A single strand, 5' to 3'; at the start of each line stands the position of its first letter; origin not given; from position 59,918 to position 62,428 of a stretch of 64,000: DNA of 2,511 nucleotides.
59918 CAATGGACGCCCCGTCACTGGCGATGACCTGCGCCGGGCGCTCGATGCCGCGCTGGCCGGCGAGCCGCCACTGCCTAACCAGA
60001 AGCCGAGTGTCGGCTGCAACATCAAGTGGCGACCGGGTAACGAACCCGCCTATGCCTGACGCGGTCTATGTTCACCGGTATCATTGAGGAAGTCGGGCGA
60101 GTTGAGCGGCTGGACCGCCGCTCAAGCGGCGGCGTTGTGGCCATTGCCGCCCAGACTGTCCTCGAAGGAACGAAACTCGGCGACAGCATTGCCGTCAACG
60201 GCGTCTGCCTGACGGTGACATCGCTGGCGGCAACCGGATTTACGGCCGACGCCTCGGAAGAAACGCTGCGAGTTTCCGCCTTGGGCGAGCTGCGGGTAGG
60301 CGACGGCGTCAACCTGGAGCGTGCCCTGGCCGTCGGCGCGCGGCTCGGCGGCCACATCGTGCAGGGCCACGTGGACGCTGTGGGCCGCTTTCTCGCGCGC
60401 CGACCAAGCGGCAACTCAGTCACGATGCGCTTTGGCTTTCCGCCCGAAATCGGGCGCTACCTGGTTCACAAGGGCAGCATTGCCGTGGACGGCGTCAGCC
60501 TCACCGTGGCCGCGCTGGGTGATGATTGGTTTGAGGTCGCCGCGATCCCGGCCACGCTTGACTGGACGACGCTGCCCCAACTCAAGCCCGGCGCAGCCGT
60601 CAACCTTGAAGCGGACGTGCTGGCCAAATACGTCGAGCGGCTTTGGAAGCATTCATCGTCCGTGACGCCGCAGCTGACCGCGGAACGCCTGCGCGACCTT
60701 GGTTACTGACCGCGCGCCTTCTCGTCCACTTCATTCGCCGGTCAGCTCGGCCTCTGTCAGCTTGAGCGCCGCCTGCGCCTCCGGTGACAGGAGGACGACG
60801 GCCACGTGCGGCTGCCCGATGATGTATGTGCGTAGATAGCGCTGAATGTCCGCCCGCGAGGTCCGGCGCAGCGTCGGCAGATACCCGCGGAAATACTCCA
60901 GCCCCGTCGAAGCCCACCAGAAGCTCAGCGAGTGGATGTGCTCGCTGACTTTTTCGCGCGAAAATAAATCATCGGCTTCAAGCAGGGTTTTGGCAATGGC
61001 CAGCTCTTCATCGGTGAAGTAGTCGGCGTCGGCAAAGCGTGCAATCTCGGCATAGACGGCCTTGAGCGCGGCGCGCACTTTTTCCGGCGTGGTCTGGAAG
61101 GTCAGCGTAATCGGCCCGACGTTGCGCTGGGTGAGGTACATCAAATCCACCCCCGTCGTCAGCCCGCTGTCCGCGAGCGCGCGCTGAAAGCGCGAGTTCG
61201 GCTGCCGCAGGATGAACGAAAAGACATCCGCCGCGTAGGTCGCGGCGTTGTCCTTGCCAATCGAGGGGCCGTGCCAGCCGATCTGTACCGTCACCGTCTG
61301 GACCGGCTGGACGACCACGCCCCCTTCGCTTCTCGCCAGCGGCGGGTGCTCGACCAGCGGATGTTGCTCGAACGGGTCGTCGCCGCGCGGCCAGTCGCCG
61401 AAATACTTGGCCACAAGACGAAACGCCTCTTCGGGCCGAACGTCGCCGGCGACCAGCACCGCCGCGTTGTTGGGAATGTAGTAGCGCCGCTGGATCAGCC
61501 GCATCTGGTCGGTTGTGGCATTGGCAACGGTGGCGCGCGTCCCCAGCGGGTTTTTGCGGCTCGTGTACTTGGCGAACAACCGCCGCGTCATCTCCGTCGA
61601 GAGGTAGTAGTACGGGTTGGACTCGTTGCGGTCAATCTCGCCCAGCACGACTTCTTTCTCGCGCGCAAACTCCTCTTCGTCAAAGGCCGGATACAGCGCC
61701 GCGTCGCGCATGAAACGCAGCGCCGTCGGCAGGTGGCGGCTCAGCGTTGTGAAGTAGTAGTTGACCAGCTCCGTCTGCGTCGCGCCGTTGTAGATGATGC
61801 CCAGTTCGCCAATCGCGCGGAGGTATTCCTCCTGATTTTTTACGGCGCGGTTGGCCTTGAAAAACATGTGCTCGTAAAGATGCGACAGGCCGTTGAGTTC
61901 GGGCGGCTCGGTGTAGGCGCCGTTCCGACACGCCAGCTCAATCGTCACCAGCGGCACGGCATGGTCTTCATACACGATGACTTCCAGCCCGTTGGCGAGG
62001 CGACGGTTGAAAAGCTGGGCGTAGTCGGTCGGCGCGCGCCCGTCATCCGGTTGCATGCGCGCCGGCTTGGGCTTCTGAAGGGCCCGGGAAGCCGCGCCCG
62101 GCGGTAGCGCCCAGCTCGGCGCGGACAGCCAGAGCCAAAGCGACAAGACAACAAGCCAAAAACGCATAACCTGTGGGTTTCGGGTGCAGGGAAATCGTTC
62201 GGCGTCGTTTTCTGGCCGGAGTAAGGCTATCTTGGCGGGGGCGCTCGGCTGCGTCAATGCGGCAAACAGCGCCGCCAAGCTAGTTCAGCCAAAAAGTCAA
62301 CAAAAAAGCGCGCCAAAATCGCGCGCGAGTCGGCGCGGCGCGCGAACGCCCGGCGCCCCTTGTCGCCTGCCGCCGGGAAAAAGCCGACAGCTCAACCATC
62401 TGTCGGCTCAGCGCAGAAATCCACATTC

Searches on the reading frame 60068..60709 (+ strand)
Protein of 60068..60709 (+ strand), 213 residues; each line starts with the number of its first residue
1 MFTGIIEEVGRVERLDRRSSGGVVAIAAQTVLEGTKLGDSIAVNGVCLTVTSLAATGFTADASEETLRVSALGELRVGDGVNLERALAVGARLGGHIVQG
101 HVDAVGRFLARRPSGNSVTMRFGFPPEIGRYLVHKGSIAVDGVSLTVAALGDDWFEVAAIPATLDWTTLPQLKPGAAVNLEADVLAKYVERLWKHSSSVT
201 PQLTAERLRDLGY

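Call 85: search_protein_families(library=pfam, proteins=[window:60068-60709:+], max_evalue=0.001)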
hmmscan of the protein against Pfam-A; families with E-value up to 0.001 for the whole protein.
window:60068-60709:+ (213 aa): 1 family
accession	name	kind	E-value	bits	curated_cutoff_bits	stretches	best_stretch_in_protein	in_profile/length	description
PF00677.23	Lum_binding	-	9.4e-50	167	27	2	99-183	1-86/86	Lumazine binding domain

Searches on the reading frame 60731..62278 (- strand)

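Call 85: search_protein_families(library=pfam, proteins=[window:60731-62278:-], max_evalue=0.001)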
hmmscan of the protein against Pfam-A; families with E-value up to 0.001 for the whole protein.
window:60731-62278:- (515 aa): 2 families
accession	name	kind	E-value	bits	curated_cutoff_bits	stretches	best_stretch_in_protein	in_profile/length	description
PF05193.26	Peptidase_M16_C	-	7.2e-27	94.9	23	1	254-432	2-180/181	Peptidase M16 inactive domain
PF00675.25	Peptidase_M16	-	1.8e-22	80.3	22.3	1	101-233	3-134/149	Insulinase (Peptidase family M16)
